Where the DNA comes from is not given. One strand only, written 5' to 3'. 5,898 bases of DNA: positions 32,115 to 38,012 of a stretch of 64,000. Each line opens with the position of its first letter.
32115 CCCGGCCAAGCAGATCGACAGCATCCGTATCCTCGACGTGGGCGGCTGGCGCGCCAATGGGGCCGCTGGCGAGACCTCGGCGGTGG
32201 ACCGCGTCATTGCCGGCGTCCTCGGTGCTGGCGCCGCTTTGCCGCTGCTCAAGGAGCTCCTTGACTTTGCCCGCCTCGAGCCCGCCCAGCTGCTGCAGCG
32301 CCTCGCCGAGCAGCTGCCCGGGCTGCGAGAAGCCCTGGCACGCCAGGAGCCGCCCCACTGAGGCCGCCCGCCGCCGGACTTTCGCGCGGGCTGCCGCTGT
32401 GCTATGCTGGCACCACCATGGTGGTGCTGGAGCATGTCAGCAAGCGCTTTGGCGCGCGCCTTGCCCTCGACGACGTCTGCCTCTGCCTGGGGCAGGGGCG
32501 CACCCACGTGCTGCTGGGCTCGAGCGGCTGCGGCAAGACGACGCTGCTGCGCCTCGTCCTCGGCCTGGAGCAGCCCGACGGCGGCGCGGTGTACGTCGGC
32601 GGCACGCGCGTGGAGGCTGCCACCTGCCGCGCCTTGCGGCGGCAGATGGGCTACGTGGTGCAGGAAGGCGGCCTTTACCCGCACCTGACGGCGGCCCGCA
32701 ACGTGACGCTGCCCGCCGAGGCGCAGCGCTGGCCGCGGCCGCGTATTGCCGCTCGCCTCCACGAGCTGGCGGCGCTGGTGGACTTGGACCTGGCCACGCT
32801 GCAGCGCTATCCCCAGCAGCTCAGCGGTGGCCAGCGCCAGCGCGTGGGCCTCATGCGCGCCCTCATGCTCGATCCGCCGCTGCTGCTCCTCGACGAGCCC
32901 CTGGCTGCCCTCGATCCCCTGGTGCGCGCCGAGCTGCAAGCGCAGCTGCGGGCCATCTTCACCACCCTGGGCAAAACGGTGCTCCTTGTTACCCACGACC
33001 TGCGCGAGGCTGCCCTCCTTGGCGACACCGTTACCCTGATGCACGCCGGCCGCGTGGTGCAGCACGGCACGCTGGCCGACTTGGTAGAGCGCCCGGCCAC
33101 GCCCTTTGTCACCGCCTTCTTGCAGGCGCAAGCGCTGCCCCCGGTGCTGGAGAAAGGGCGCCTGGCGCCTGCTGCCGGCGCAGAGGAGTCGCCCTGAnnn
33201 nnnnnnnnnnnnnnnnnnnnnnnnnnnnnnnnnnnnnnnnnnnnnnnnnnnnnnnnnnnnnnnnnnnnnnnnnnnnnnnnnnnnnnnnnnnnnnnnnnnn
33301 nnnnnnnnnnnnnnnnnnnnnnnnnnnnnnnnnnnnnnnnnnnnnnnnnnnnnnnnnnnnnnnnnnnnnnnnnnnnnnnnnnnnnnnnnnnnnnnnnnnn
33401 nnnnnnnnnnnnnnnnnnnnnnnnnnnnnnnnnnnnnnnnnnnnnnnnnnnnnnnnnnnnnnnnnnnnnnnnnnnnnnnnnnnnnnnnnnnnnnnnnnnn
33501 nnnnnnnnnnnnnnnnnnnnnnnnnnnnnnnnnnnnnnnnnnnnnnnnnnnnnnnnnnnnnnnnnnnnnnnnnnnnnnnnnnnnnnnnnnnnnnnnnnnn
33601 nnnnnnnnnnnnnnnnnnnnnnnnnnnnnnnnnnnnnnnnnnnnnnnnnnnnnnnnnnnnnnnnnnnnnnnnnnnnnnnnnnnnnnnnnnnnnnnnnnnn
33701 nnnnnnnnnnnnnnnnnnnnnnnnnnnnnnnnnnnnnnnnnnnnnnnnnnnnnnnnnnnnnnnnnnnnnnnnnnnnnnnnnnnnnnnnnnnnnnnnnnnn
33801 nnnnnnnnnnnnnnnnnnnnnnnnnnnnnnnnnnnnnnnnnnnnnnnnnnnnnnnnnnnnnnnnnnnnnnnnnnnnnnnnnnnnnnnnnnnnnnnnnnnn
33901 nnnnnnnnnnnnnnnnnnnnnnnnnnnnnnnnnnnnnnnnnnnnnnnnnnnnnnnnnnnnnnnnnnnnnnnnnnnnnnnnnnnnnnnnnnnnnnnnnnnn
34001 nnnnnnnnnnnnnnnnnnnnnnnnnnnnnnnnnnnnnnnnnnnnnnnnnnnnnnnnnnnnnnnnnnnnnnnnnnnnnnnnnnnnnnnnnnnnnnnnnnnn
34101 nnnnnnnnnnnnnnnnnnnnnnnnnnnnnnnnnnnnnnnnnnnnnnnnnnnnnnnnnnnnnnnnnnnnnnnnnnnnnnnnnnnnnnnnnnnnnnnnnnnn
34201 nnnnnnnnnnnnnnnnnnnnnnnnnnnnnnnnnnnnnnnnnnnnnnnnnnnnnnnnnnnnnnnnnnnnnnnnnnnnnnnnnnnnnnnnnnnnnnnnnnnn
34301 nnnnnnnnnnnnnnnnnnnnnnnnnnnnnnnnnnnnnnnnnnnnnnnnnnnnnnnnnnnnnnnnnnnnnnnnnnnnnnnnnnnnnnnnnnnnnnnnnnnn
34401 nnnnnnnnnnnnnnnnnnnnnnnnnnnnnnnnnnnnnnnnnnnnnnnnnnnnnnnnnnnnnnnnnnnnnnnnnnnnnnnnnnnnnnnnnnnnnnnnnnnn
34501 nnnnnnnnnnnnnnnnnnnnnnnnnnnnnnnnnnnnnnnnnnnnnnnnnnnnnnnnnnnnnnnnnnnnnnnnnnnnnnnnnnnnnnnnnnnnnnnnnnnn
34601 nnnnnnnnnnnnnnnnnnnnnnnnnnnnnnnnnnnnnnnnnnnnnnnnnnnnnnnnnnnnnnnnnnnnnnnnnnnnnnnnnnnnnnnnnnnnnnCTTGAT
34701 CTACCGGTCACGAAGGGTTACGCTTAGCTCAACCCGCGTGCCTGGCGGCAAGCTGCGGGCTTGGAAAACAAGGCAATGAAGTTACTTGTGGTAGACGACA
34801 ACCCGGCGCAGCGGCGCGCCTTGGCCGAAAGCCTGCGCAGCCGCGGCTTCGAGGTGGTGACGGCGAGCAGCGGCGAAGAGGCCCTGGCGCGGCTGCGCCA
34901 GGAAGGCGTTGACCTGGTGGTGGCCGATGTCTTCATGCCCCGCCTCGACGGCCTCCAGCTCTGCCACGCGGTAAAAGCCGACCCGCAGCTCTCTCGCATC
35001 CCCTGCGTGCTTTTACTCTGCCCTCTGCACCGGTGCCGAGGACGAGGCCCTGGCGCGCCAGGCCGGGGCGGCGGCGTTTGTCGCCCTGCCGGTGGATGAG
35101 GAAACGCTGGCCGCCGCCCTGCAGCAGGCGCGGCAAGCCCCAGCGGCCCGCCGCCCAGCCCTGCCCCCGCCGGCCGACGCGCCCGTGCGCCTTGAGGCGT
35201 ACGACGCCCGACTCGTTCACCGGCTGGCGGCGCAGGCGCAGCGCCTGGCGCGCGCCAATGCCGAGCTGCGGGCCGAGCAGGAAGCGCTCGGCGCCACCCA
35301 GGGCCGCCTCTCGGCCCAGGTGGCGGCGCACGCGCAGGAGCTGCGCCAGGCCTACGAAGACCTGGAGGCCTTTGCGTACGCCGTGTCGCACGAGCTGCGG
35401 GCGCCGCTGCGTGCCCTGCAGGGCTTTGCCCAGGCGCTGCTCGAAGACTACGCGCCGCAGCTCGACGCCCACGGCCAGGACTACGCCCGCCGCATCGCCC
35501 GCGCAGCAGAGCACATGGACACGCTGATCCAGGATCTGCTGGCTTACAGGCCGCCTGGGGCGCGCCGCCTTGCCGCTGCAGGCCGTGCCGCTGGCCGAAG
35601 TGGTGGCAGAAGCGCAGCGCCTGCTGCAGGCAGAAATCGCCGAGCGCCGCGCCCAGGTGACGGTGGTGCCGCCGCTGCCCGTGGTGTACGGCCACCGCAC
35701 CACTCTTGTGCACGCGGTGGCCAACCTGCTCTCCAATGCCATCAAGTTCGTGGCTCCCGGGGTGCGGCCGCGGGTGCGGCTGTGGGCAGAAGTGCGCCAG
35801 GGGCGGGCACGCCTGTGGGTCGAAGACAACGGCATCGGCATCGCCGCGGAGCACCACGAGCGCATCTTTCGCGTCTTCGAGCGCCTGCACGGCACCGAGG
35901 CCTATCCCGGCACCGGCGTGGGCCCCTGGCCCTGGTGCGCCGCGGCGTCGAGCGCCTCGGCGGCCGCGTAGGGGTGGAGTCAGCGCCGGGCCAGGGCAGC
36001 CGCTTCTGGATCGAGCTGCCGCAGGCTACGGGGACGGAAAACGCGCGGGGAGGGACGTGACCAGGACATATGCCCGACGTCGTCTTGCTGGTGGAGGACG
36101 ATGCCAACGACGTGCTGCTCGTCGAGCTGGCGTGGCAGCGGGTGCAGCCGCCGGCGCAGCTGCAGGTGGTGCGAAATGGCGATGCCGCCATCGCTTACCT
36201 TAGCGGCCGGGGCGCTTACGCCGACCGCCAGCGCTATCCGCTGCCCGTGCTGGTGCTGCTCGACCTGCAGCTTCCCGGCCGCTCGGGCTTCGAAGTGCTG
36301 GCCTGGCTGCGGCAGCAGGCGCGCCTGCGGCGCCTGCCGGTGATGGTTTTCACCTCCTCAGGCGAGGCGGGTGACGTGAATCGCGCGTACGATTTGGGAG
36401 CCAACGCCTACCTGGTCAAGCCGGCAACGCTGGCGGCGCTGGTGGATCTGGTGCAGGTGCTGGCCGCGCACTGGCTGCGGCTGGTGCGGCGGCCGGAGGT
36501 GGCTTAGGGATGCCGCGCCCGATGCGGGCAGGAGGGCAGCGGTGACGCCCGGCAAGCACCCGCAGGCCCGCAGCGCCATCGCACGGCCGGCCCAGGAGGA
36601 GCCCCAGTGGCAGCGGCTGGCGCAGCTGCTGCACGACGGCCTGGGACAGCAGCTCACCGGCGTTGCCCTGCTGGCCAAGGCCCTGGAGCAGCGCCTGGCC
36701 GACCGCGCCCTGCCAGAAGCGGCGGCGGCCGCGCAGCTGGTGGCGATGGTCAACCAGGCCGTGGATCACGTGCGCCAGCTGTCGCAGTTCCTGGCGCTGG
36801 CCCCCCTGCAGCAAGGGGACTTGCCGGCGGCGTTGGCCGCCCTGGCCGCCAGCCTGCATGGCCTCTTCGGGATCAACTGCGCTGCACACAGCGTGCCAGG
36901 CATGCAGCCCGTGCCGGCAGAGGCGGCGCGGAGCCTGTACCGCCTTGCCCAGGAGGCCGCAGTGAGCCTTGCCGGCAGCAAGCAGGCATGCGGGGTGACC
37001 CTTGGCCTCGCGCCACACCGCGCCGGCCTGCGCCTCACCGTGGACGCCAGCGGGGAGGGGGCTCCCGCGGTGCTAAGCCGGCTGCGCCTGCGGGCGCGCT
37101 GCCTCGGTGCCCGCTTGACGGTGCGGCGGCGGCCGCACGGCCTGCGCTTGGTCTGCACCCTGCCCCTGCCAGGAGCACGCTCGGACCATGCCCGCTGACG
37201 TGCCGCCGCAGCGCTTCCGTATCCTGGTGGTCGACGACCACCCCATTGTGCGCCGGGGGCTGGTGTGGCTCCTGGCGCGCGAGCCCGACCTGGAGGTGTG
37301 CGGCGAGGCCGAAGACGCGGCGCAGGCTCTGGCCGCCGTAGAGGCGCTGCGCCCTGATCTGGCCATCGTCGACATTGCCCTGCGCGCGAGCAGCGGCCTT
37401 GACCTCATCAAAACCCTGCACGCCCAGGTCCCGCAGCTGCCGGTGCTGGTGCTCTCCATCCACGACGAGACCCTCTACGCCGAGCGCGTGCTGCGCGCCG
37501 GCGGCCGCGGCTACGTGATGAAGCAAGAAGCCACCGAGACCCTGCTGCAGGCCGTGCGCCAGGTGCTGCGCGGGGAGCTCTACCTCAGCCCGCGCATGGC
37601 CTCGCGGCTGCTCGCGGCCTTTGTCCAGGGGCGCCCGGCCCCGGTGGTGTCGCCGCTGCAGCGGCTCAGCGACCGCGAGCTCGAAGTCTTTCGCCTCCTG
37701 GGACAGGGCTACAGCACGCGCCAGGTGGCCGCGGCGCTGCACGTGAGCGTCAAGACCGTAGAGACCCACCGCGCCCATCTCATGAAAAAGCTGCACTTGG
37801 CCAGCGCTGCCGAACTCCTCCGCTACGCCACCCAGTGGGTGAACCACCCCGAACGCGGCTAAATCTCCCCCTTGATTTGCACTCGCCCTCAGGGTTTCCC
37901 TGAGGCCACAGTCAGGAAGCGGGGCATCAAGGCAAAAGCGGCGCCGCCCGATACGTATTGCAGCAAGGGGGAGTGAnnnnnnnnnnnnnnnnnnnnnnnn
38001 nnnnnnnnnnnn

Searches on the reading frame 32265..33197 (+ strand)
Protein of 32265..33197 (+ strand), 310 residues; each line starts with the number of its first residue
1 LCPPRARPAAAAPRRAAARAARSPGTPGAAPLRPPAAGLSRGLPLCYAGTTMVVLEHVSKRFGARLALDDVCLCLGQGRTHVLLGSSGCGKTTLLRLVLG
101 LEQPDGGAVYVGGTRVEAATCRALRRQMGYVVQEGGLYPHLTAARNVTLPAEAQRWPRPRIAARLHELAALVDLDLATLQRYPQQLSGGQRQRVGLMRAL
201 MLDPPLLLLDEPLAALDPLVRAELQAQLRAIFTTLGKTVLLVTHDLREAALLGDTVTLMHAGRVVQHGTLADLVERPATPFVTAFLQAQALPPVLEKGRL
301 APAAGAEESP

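Call 66: search_protein_families(library=pfam, proteins=[window:32265-33197:+], max_evalue=0.0001)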
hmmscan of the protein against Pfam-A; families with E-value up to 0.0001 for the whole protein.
window:32265-33197:+ (310 aa): 2 families
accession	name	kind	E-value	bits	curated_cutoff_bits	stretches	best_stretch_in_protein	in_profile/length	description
PF00005.33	ABC_tran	-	1e-33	117.3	25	1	68-214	1-137/137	ABC transporter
PF13304.12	AAA_21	-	9.5e-06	26.3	27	0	181-246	233-300/304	AAA domain, putative AbiEii toxin, Type IV TA system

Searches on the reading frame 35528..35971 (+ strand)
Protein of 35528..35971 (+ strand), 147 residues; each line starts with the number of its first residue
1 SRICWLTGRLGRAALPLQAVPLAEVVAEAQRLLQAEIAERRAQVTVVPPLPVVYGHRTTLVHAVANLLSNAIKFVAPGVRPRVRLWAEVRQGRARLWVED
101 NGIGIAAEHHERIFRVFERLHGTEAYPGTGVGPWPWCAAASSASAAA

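Call 66: search_protein_families(library=pfam, proteins=[window:35528-35971:+], max_evalue=0.0001)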
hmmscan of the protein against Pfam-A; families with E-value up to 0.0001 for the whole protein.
window:35528-35971:+ (147 aa): 1 family
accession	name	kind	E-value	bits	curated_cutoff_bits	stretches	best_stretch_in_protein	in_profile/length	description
PF02518.31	HATPase_c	-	2.5e-14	54.1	26.4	1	56-132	2-76/111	Histidine kinase-, DNA gyrase B-, and HSP90-like ATPase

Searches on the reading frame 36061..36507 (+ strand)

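Call 66: search_protein_families(library=pfam, proteins=[window:36061-36507:+], max_evalue=0.0001)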
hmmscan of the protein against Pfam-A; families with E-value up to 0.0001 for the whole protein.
window:36061-36507:+ (148 aa): 1 family
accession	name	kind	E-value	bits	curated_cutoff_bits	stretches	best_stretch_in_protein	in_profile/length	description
PF00072.30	Response_reg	-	1.2e-15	58.1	30.2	1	8-131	1-110/111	Response regulator receiver domain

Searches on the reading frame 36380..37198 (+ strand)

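Call 67: search_protein_families(library=pfam, proteins=[window:36380-37198:+], max_evalue=0.0001)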
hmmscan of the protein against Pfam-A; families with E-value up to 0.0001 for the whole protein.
window:36380-37198:+ (272 aa): 1 family
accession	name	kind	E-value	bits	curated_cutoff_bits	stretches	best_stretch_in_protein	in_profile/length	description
PF07730.19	HisKA_3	-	2.4e-08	34.8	24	1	78-136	3-61/68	Histidine kinase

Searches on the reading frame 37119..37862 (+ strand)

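Call 67: search_protein_families(library=pfam, proteins=[window:37119-37862:+], max_evalue=0.0001)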
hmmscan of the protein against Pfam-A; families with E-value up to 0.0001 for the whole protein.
window:37119-37862:+ (247 aa): 4 families
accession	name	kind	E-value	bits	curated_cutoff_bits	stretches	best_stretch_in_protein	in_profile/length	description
PF00072.30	Response_reg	-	4.6e-25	88.4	30.2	1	35-147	1-111/111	Response regulator receiver domain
PF00196.25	GerE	-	4.8e-17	61.8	23.5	1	182-237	2-57/57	Bacterial regulatory proteins, luxR family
PF08281.18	Sigma70_r4_2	-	7.1e-07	29.2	25.7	1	180-225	8-54/54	Sigma-70, region 4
PF13384.12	HTH_23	-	5.8e-05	23.2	24.6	0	186-215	6-35/50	Homeodomain-like domain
